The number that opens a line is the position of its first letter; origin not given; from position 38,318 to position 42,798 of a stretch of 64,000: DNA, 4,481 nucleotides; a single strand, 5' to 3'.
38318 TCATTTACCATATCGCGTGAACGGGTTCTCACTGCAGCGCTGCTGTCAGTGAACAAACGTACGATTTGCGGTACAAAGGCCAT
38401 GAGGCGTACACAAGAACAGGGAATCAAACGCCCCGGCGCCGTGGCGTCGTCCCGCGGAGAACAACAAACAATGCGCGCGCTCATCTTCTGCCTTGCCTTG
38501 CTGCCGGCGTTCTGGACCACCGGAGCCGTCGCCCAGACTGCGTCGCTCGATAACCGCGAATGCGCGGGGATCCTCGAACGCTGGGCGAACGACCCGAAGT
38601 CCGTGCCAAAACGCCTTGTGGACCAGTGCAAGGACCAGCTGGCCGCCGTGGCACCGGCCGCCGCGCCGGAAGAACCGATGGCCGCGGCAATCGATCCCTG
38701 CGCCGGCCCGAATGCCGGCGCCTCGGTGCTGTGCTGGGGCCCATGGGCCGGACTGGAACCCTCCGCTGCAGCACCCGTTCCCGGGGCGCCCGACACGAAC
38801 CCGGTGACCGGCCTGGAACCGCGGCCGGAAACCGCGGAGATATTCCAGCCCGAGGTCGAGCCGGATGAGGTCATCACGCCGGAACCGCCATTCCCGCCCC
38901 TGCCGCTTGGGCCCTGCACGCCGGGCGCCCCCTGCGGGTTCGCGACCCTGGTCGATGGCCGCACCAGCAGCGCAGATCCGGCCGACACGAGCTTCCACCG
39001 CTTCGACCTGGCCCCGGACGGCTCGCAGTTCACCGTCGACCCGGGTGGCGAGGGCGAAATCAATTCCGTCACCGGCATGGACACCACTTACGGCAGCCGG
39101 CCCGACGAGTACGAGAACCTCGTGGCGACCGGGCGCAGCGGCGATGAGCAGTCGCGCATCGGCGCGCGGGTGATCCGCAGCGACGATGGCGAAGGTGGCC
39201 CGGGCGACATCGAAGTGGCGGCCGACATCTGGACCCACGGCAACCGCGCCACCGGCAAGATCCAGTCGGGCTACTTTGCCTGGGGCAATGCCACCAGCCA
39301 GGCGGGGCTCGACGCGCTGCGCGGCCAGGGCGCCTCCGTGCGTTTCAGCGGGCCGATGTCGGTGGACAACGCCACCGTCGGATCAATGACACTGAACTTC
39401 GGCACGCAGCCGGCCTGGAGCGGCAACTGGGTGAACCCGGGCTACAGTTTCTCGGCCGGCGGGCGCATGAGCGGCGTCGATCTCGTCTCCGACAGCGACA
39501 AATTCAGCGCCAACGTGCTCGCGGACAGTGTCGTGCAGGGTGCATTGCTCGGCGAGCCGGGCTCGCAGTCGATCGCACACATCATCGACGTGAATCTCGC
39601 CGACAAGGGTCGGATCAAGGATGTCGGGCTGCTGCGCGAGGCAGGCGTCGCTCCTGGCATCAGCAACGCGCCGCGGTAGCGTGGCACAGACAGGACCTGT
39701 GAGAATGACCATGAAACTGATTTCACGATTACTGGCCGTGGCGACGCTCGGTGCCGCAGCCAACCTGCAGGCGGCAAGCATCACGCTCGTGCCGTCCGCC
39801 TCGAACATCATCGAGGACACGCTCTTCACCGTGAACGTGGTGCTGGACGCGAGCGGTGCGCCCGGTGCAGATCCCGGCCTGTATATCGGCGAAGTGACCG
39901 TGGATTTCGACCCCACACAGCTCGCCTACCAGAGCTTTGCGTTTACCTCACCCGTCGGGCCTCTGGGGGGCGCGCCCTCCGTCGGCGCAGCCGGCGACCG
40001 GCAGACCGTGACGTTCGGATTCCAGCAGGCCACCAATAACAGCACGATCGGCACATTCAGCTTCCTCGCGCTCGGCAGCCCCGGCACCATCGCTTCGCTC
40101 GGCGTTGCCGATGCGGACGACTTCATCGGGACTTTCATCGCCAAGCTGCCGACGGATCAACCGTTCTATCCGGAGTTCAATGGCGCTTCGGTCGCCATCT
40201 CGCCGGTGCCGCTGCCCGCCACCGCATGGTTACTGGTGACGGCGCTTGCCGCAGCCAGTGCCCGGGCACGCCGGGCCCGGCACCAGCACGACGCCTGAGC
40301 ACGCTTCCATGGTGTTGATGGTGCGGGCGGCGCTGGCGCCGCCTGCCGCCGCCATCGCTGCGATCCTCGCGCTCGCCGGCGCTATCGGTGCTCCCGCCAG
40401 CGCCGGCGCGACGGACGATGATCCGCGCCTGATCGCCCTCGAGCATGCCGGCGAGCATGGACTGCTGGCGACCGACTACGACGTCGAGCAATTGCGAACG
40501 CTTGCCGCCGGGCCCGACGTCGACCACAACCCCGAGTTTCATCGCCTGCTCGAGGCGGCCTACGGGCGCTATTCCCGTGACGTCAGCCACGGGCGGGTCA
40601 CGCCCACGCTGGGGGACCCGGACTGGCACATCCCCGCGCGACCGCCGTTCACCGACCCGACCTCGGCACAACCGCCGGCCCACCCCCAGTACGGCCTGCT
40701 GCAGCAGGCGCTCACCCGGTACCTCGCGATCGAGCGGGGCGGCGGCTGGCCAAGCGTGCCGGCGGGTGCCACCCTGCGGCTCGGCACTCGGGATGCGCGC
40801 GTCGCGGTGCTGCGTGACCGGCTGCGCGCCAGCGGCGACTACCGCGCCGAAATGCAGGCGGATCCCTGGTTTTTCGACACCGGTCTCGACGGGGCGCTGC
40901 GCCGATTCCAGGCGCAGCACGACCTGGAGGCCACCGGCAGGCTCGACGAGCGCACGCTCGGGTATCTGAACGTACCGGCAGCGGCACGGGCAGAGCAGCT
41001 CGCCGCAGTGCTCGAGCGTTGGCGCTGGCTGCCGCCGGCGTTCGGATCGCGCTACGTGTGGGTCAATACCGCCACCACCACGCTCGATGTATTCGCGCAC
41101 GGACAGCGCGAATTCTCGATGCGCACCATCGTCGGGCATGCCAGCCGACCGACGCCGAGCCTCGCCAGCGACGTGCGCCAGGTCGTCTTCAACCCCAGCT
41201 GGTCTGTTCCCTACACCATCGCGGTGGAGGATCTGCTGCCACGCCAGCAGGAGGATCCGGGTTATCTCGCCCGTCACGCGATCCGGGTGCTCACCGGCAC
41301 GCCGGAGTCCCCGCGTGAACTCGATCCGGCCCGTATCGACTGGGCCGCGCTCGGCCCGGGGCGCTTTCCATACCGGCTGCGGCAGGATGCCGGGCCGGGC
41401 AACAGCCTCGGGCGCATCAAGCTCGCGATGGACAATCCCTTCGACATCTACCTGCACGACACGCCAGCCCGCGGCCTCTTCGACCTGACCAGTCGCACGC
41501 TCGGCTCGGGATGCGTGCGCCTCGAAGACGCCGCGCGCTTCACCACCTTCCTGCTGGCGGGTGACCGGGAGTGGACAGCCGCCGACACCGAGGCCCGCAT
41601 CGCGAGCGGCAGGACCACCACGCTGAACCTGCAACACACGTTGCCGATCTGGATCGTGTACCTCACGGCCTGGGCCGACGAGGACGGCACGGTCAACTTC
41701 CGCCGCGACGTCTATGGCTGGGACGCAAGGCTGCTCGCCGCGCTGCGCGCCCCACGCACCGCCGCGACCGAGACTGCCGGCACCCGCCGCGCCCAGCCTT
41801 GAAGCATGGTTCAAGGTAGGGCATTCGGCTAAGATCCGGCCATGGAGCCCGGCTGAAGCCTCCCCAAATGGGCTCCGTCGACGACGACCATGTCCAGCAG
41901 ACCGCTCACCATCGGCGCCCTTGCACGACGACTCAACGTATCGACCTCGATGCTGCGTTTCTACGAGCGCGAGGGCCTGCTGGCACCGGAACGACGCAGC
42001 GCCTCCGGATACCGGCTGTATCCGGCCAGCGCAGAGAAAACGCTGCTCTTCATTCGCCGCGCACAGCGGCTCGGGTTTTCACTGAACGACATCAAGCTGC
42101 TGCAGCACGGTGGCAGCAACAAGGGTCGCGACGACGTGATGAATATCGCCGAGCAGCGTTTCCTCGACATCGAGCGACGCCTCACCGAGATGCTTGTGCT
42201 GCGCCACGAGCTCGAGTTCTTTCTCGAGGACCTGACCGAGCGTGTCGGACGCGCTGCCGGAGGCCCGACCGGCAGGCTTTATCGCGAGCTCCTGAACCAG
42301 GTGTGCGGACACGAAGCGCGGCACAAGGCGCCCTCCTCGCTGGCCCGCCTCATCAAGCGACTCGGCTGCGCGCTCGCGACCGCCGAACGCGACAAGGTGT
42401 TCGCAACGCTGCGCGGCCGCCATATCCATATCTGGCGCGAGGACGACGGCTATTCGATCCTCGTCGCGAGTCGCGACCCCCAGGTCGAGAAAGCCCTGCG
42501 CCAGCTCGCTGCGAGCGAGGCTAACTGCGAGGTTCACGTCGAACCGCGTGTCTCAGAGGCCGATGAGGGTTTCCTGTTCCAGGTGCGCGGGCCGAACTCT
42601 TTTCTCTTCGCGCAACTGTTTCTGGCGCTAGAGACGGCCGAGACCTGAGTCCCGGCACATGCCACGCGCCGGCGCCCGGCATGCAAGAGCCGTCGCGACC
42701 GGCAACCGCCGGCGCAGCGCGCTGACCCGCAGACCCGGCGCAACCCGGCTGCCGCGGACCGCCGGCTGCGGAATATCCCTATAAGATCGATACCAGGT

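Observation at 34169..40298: LapG-type periplasmic protease coupled to a transmembrane PAS-HD-GYP protein, divergent from a Slam/T11SS transporter, its cargo and a VPLPA-CTERM protein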

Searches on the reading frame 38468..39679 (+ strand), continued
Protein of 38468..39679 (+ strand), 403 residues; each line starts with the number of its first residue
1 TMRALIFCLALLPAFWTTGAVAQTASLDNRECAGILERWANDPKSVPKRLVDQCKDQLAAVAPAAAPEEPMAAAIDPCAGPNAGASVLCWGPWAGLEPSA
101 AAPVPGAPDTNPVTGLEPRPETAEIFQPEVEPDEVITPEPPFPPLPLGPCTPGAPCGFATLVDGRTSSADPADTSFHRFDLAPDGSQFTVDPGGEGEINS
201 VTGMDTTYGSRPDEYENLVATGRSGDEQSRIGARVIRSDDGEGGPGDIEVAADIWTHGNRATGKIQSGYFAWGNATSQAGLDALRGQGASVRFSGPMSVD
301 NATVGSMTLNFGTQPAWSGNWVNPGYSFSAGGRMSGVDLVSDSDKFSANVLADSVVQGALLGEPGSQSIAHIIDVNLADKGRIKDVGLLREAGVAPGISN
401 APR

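Call 83: search_protein_families(library=pfam, proteins=[L078:8436-9689:+, L083:8389-9606:+, L085:8409-9656:+, L087:8435-9628:+], max_evalue=0.01)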
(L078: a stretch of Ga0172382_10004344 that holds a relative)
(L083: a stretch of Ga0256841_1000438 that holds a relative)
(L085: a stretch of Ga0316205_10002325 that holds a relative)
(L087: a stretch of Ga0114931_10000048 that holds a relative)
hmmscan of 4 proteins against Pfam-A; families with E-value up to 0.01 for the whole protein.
L078:8436-9689:+ (418 aa): 10 families
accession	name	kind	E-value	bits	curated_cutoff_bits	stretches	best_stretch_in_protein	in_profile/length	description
PF24575.1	TPR_Slam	-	3e-06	28.1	35.2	1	23-74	51-102/104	Surface lipoprotein assembly modifier, N-terminal TPR repeats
PF14559.12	TPR_19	-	4.5e-06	27.3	25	1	29-88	1-60/68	Tetratricopeptide repeat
PF13525.12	YfiO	-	0.00035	20.8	25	1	19-107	5-97/203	Outer membrane lipoprotein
PF13432.12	TPR_16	-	0.00056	20.8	32.7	1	24-78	2-56/65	Tetratricopeptide repeat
PF07719.23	TPR_2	-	0.00099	19.5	27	0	57-80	5-28/34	Tetratricopeptide repeat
PF04575.19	SlipAM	-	0.0011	19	22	0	391-418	261-288/288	Surface lipoprotein assembly modifier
PF11059.14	DUF2860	-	0.0012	18.5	22.9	1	299-411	178-288/294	Protein of unknown function (DUF2860)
PF13174.12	TPR_6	-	0.0026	18.8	26.3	0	55-82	2-29/33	Tetratricopeptide repeat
PF13374.12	TPR_10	-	0.0026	18.2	27.5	1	56-81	5-30/42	Tetratricopeptide repeat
PF13428.12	TPR_14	-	0.0095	17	23.5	0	54-85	2-34/44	Tetratricopeptide repeat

L083:8389-9606:+ (406 aa): 8 families
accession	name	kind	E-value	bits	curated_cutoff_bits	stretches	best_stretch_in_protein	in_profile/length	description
PF24575.1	TPR_Slam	-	3.2e-05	24.8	35.2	1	12-64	50-102/104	Surface lipoprotein assembly modifier, N-terminal TPR repeats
PF13525.12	YfiO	-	3.5e-05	24.1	25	1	7-102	3-102/203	Outer membrane lipoprotein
PF13432.12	TPR_16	-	5.1e-05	24.1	32.7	1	14-71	2-59/65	Tetratricopeptide repeat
PF14559.12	TPR_19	-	0.00013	22.7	25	1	19-72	1-54/68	Tetratricopeptide repeat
PF07719.23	TPR_2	-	0.00018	21.8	27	0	10-41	2-33/34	Tetratricopeptide repeat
PF25060.1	ARM_TT21_2nd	-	0.00019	21.5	27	1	21-81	200-260/270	Tetratricopeptide repeat protein 21 second ARM domain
PF13174.12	TPR_6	-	0.00051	21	26.3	0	45-72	2-29/33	Tetratricopeptide repeat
PF00515.34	TPR_1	-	0.0041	17.3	27.8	0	10-41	2-33/34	Tetratricopeptide repeat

L085:8409-9656:+ (416 aa): 6 families
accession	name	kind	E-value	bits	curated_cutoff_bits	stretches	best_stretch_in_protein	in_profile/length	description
PF24575.1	TPR_Slam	-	7.8e-08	33.1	35.2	1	23-76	50-103/104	Surface lipoprotein assembly modifier, N-terminal TPR repeats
PF14559.12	TPR_19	-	1.6e-06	28.7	25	1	31-81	2-52/68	Tetratricopeptide repeat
PF13174.12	TPR_6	-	0.00025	21.9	26.3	0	56-83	2-29/33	Tetratricopeptide repeat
PF13432.12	TPR_16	-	0.0013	19.6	32.7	1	25-82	2-59/65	Tetratricopeptide repeat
PF07719.23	TPR_2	-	0.0013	19.2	27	0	58-81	5-28/34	Tetratricopeptide repeat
PF25060.1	ARM_TT21_2nd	-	0.0021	18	27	1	27-92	196-260/270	Tetratricopeptide repeat protein 21 second ARM domain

L087:8435-9628:+ (398 aa): 7 families
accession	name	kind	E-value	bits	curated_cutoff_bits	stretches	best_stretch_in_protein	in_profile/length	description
PF11059.14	DUF2860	-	4.2e-06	26.6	22.9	1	279-391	180-288/294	Protein of unknown function (DUF2860)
PF24575.1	TPR_Slam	-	1.1e-05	26.2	35.2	1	7-59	49-101/104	Surface lipoprotein assembly modifier, N-terminal TPR repeats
PF14559.12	TPR_19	-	6.5e-05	23.6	25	1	15-75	1-61/68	Tetratricopeptide repeat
PF07719.23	TPR_2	-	0.00013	22.2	27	0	41-66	3-28/34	Tetratricopeptide repeat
PF13525.12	YfiO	-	0.00034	20.9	25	1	3-68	3-71/203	Outer membrane lipoprotein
PF25060.1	ARM_TT21_2nd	-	0.001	19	27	1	17-74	200-257/270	Tetratricopeptide repeat protein 21 second ARM domain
PF13174.12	TPR_6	-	0.0018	19.2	26.3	0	41-67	2-28/33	Tetratricopeptide repeat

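Call 90: search_protein_families(library=ncbifam, proteins=[L013:11236-11826:+, L015:11218-11838:+, L018:11172-11774:+, L021:11120-11698:+, L023:11100-11699:+, L028:11319-11885:+, L035:11131-11703:+, L046:11103-11678:+, L050:11158-11739:+, L071:11252-11836:+], max_evalue=0.01)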
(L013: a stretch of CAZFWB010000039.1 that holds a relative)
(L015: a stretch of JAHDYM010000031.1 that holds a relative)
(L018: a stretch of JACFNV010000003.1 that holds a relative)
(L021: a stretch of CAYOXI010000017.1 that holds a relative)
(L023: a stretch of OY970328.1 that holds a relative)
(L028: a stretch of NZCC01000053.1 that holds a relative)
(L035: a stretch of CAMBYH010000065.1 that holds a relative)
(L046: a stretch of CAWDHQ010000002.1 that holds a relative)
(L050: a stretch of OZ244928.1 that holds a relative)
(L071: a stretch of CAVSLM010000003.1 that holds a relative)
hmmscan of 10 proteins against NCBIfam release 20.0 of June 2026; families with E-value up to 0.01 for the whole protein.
L013:11236-11826:+ (197 aa): 0 families

L015:11218-11838:+ (207 aa): 2 families
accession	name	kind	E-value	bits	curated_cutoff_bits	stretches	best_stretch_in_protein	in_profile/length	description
TIGR03370.1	VPLPA-CTERM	domain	6.3e-08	32.5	25.35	1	180-204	1-25/25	VPLPA-CTERM sorting domain-containing protein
NF033554.9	floc_PepA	equivalog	9.5e-05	22.3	80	0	108-203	167-260/261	flocculation-associated PEP-CTERM protein PepA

L018:11172-11774:+ (201 aa): 0 families

L021:11120-11698:+ (193 aa): 1 family
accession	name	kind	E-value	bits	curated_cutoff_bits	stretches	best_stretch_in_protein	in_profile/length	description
TIGR03370.1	VPLPA-CTERM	domain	7.2e-09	35.5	25.35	1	167-188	1-22/25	VPLPA-CTERM sorting domain-containing protein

L023:11100-11699:+ (200 aa): 1 family
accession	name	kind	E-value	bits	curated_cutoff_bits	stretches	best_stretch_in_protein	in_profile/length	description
TIGR03370.1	VPLPA-CTERM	domain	0.00079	19.4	25.35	1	173-195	1-23/25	VPLPA-CTERM sorting domain-containing protein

L028:11319-11885:+ (189 aa): 4 families
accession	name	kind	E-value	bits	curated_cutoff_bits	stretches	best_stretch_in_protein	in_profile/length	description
TIGR03370.1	VPLPA-CTERM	domain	4.7e-07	29.7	25.35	1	164-188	1-25/25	VPLPA-CTERM sorting domain-containing protein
NF033554.9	floc_PepA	equivalog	1.6e-05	24.8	80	1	57-189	130-260/261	flocculation-associated PEP-CTERM protein PepA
NF038124.1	PEP_CTERM_TLD_A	exception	0.001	18.7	100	1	156-188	206-235/235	PEP_CTERM-anchored TLD domain-containing protein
NF038129.1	PEP_NF038129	equivalog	0.002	18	65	1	103-187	105-194/194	NF038129 family PEP-CTERM protein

L035:11131-11703:+ (191 aa): 1 family
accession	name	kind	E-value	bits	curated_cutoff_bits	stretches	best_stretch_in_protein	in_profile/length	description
TIGR03370.1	VPLPA-CTERM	domain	6.7e-07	29.2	25.35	1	164-187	1-24/25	VPLPA-CTERM sorting domain-containing protein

L046:11103-11678:+ (192 aa): 2 families
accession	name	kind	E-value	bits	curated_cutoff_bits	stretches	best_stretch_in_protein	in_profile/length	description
TIGR03370.1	VPLPA-CTERM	domain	6.4e-08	32.5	25.35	1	165-189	1-25/25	VPLPA-CTERM sorting domain-containing protein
NF033554.9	floc_PepA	equivalog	0.00068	19.5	80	1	140-188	210-260/261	flocculation-associated PEP-CTERM protein PepA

L050:11158-11739:+ (194 aa): 1 family
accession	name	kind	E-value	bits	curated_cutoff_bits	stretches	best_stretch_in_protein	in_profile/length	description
NF004063.0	PRK05576.1-6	equivalog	0.0019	17.6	235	1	99-191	55-138/235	cobalt-factor II C(20)-methyltransferase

L071:11252-11836:+ (195 aa): 4 families
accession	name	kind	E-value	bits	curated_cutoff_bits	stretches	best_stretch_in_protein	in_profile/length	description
TIGR03370.1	VPLPA-CTERM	domain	3.3e-05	23.8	25.35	1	173-195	1-23/25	VPLPA-CTERM sorting domain-containing protein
NF038129.1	PEP_NF038129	equivalog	0.00017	21.5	65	1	102-195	117-193/194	NF038129 family PEP-CTERM protein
NF033554.9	floc_PepA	equivalog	0.00073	19.4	80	1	105-194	173-256/261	flocculation-associated PEP-CTERM protein PepA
NF038126.1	PEP_CTERM_FxDxF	subfamily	0.0031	17.8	50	1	169-195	138-164/165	FxDxF family PEP-CTERM protein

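Call 93: search_protein_families(library=pfam, proteins=[L013:11236-11826:+, L015:11218-11838:+, L018:11172-11774:+, L021:11120-11698:+, L023:11100-11699:+, L028:11319-11885:+, L035:11131-11703:+, L050:11158-11739:+, L071:11252-11836:+], max_evalue=1)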
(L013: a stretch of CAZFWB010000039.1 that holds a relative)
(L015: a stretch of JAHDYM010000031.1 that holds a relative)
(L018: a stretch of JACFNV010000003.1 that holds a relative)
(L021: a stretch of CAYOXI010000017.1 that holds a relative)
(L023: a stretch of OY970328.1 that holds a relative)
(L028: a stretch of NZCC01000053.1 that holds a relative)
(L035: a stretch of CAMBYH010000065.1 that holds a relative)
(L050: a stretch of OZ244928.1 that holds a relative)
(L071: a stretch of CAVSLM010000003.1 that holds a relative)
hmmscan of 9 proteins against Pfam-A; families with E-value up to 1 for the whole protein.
L013:11236-11826:+ (197 aa): 0 families

L015:11218-11838:+ (207 aa): 1 family
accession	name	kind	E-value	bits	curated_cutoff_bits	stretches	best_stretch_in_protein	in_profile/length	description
PF07589.16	PEP-CTERM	-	0.00078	19.9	20.7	1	180-201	2-24/24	PEP-CTERM motif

L018:11172-11774:+ (201 aa): 1 family
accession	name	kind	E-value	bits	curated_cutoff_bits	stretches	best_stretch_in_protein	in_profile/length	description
PF00963.24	Cohesin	-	0.16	12.6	24.1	1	35-111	11-94/139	Cohesin domain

L021:11120-11698:+ (193 aa): 1 family
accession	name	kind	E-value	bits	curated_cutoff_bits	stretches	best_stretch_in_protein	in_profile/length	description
PF07589.16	PEP-CTERM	-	0.021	15.4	20.7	1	166-190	1-23/24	PEP-CTERM motif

L023:11100-11699:+ (200 aa): 0 families

L028:11319-11885:+ (189 aa): 2 families
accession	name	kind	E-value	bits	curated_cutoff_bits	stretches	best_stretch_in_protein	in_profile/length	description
PF07589.16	PEP-CTERM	-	7.7e-05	23.1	20.7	1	164-187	2-24/24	PEP-CTERM motif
PF13584.12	BatD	-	0.071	14.2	24.1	1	34-105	4-60/92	BatD DUF11 like domain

L035:11131-11703:+ (191 aa): 1 family
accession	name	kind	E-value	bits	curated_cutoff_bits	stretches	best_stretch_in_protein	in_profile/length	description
PF07589.16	PEP-CTERM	-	0.012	16.1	20.7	1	164-185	2-24/24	PEP-CTERM motif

L050:11158-11739:+ (194 aa): 0 families

L071:11252-11836:+ (195 aa): 1 family
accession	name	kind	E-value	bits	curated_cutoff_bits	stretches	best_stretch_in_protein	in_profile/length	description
PF07589.16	PEP-CTERM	-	0.0026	18.2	20.7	1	173-195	2-23/24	PEP-CTERM motif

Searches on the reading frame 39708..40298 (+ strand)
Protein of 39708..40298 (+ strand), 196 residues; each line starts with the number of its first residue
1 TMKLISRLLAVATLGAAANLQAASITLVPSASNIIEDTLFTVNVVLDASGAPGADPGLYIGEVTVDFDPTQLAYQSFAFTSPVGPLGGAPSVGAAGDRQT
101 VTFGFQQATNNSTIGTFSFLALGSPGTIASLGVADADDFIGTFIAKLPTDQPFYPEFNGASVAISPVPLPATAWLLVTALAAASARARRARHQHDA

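Call 3: search_protein_families(library=pfam, proteins=[window:39708-40298:+], max_evalue=0.01)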
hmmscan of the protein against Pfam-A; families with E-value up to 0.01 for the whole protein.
window:39708-40298:+ (196 aa): 0 families

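Call 4: search_protein_families(library=ncbifam, proteins=[window:39708-40298:+], max_evalue=0.01)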
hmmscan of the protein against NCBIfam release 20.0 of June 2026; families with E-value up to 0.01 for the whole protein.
window:39708-40298:+ (196 aa): 1 family
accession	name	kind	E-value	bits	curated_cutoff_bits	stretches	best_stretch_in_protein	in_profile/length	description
TIGR03370.1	VPLPA-CTERM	domain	5.9e-05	23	25.35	1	167-191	1-25/25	VPLPA-CTERM sorting domain-containing protein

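Call 93: search_protein_families(library=pfam, proteins=[window:39711-40298:+], max_evalue=1)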
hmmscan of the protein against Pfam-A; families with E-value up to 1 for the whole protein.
window:39711-40298:+ (195 aa): 0 families

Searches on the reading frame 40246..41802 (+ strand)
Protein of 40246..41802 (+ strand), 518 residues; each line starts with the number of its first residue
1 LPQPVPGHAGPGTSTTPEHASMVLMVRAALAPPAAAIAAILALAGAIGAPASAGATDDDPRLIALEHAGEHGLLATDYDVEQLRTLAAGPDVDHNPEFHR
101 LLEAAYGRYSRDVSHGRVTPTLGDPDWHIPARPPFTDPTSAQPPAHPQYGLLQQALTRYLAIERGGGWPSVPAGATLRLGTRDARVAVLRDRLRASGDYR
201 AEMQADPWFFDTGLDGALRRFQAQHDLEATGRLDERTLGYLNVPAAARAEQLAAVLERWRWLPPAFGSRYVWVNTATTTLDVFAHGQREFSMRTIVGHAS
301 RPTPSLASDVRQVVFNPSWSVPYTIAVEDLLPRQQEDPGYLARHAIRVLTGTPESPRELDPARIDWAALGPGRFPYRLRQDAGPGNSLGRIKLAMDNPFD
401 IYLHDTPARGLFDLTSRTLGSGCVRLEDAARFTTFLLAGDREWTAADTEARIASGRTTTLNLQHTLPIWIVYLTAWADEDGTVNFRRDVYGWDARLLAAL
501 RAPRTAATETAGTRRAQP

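Call 3: search_protein_families(library=pfam, proteins=[window:40246-41802:+], max_evalue=0.01)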
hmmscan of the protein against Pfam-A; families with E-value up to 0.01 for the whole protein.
window:40246-41802:+ (518 aa): 3 families
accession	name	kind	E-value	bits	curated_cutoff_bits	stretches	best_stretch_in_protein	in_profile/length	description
PF03734.19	YkuD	-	5.9e-20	72.8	23.4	1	269-440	2-142/146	L,D-transpeptidase catalytic domain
PF20142.4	Scaffold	-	1.2e-09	39.5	24.6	1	64-134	32-103/139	Scaffold domain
PF01471.23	PG_binding_1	-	1.3e-06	28.9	23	1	183-239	2-55/57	Putative peptidoglycan binding domain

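Call 4: search_protein_families(library=ncbifam, proteins=[window:40246-41802:+], max_evalue=0.01)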
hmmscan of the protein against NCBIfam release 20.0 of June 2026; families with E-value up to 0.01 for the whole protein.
window:40246-41802:+ (518 aa): 1 family
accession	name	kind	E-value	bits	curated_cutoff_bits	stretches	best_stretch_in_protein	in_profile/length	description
NF007891.0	PRK10594.1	equivalog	2.4e-79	267.8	425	2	204-496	312-602/617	L,D-transpeptidase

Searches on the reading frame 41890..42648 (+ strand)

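Call 3: search_protein_families(library=pfam, proteins=[window:41890-42648:+], max_evalue=0.01)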
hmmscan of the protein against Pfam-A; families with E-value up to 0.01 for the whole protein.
window:41890-42648:+ (252 aa): 4 families
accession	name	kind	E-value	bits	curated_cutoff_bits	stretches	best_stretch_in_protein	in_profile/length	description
PF13411.12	MerR_1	-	2.4e-16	60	21.6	1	7-71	2-65/69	MerR HTH family regulatory protein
PF00376.29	MerR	-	3.1e-16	59.3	28.2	1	7-44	1-38/38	MerR family regulatory protein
PF09278.17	MerR-DNA-bind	-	1.6e-10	41.9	25.4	1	51-109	3-63/65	MerR, DNA binding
PF24480.1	TPGS1_C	-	0.0043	17.1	27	1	115-162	36-81/197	Tubulin polyglutamylase complex subunit 1-like, C-terminal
